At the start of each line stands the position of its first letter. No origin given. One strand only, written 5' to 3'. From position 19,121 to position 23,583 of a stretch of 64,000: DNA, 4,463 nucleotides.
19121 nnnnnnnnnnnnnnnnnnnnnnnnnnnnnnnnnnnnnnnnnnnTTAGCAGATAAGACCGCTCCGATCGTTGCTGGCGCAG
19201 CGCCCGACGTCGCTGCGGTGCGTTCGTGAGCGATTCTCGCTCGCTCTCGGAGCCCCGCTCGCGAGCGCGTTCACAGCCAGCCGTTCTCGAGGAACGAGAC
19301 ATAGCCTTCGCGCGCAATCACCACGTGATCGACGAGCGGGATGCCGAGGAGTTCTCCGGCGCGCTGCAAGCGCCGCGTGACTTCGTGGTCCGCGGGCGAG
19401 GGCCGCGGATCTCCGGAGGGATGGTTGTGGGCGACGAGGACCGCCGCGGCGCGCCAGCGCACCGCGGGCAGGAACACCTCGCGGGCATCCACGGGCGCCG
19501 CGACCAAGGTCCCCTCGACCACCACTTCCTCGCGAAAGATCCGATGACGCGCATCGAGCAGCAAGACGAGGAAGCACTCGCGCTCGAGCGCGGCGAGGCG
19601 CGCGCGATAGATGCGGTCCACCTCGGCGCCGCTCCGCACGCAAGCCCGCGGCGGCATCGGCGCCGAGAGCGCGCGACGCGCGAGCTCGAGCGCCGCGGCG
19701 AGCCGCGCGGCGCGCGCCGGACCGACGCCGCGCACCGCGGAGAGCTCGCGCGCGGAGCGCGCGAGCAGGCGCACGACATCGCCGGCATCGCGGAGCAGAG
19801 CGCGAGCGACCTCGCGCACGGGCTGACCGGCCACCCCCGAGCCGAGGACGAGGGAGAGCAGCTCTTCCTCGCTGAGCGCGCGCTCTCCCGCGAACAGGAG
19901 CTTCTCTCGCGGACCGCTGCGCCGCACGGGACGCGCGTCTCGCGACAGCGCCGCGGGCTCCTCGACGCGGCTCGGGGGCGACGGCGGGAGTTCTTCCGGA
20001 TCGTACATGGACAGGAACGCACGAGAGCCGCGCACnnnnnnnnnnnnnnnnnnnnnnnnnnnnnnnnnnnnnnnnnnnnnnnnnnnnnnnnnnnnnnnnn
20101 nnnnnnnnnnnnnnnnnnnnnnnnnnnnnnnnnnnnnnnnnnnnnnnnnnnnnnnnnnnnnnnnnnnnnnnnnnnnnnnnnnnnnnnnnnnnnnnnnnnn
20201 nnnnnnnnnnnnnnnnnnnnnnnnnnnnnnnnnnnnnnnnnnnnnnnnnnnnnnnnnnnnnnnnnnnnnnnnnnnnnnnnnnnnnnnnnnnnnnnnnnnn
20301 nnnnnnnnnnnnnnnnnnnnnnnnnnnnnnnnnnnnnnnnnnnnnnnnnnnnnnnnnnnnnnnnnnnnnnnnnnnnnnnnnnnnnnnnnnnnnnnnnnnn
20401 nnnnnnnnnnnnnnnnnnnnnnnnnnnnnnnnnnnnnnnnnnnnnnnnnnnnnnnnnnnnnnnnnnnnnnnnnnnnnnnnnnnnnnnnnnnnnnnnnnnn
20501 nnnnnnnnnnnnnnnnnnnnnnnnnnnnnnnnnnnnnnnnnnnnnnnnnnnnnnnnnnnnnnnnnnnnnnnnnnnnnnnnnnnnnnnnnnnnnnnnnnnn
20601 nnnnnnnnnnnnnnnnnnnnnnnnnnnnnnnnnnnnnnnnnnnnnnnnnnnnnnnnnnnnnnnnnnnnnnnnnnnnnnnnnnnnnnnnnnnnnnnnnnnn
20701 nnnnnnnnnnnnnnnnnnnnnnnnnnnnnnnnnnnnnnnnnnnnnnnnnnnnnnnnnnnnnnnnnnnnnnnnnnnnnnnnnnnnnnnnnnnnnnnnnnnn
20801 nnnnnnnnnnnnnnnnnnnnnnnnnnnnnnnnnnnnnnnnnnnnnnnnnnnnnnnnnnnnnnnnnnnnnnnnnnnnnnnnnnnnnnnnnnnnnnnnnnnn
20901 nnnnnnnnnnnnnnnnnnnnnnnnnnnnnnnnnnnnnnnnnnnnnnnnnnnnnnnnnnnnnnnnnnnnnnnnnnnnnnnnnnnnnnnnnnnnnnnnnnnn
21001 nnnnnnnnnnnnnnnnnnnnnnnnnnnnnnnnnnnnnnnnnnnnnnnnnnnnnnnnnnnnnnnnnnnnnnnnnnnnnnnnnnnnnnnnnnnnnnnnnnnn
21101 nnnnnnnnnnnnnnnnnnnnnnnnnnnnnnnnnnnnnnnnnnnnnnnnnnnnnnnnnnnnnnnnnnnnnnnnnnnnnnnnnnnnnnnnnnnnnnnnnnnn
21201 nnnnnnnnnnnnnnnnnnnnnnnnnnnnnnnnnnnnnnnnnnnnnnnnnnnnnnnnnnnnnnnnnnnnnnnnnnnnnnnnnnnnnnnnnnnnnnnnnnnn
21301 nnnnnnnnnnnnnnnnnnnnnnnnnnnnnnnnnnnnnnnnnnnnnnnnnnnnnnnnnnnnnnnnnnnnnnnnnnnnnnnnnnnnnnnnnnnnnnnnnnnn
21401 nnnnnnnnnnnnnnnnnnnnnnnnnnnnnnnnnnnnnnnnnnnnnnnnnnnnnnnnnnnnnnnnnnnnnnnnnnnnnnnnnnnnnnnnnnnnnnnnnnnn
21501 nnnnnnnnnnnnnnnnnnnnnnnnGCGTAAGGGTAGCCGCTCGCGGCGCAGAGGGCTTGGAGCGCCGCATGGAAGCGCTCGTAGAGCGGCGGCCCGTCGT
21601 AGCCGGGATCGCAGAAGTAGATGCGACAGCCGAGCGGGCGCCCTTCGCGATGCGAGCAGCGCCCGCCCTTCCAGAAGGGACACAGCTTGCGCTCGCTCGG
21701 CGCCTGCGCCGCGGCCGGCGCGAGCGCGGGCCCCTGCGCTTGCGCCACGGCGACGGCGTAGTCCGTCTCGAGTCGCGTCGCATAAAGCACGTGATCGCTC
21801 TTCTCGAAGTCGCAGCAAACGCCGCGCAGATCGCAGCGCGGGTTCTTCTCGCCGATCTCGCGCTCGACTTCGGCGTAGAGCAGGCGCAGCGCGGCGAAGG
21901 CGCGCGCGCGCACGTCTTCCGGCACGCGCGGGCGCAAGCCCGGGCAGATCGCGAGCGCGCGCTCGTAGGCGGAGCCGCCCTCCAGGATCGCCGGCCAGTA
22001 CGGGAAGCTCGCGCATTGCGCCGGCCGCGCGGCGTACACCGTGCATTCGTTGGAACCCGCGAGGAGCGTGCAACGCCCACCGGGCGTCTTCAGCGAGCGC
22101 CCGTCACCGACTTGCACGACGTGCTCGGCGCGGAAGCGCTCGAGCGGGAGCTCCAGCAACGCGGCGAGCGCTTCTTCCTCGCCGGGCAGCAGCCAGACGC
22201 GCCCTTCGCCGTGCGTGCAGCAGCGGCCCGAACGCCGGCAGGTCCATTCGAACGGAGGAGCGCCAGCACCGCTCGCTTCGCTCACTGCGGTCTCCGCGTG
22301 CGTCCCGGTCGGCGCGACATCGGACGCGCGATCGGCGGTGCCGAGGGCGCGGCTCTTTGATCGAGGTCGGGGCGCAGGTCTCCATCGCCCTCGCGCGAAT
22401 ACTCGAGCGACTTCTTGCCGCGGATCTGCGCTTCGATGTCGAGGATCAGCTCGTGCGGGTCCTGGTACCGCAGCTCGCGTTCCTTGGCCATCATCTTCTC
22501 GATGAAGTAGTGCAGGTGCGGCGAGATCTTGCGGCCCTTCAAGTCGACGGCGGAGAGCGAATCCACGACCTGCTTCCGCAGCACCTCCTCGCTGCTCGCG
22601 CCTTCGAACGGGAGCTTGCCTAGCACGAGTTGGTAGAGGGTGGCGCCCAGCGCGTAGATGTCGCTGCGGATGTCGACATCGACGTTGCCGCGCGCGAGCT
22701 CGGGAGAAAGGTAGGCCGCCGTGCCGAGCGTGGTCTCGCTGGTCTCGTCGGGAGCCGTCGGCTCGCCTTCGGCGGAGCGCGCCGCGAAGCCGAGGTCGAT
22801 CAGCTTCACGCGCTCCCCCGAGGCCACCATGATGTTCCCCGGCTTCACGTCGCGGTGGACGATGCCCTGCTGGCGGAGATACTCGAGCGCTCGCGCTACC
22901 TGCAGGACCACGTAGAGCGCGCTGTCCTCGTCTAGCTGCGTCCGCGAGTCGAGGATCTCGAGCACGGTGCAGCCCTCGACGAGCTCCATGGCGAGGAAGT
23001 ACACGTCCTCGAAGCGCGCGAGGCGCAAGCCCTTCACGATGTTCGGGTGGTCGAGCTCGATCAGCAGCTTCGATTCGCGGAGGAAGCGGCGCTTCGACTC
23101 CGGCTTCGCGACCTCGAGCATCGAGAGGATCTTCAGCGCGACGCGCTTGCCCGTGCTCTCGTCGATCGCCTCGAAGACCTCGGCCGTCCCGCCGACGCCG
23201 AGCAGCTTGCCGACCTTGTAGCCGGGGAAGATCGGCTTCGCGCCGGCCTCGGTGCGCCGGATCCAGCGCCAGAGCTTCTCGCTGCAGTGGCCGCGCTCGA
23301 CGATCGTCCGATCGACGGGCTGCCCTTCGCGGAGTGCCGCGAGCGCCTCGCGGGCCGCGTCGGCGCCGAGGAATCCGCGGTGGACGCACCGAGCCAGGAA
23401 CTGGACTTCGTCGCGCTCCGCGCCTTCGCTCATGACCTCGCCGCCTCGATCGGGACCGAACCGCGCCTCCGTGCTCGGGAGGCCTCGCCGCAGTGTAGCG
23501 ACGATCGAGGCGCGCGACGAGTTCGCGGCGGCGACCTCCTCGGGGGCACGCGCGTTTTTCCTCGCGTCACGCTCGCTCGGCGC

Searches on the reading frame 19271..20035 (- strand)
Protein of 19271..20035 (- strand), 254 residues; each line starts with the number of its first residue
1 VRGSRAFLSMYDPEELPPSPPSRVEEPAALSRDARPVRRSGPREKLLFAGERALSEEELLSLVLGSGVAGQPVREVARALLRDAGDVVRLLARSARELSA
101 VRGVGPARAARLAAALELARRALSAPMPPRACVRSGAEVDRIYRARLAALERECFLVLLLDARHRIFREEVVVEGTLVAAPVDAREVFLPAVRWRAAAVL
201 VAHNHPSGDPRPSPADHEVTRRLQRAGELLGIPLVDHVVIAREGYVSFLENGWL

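Call 25: search_protein_families(library=pfam, proteins=[window:19271-20035:-], max_evalue=0.001)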
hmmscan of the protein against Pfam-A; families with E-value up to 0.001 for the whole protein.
window:19271-20035:- (254 aa): 3 families
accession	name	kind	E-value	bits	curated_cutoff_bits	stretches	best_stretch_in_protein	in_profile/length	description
PF04002.20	RadC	-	6.3e-39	133.1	22.1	1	135-252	3-120/121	RadC-like JAB domain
PF20582.4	UPF0758_N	-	4.7e-16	59.1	27.1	1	41-110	9-77/77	UPF0758 N-terminal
PF14464.11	Prok-JAB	-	0.00048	20.4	25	1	139-222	5-92/114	Prokaryotic homologs of the JAB domain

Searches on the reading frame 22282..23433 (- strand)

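Call 25: search_protein_families(library=pfam, proteins=[window:22282-23433:-], max_evalue=0.001)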
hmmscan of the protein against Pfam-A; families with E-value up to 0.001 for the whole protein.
window:22282-23433:- (383 aa): 6 families
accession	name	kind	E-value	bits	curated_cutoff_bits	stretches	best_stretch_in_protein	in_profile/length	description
PF00069.31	Pkinase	-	2.1e-49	168.7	31.7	1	72-323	1-252/263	Protein kinase domain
PF07714.23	PK_Tyr_Ser-Thr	-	3.1e-31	109.1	23.1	1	74-287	3-216/258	Protein tyrosine and serine/threonine kinase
PF14531.12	Kinase-like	-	3.4e-08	33.5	25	1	162-283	137-258/289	Kinase-like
PF17667.7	Pkinase_fungal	-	1.1e-06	28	24.1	1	173-249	289-367/387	Fungal protein kinase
PF03109.22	ABC1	-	7.2e-06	25.8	22.9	1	146-220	144-217/244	ABC1 atypical kinase-like domain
PF01636.29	APH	-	1.9e-05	25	23.2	1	175-217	150-197/239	Phosphotransferase enzyme family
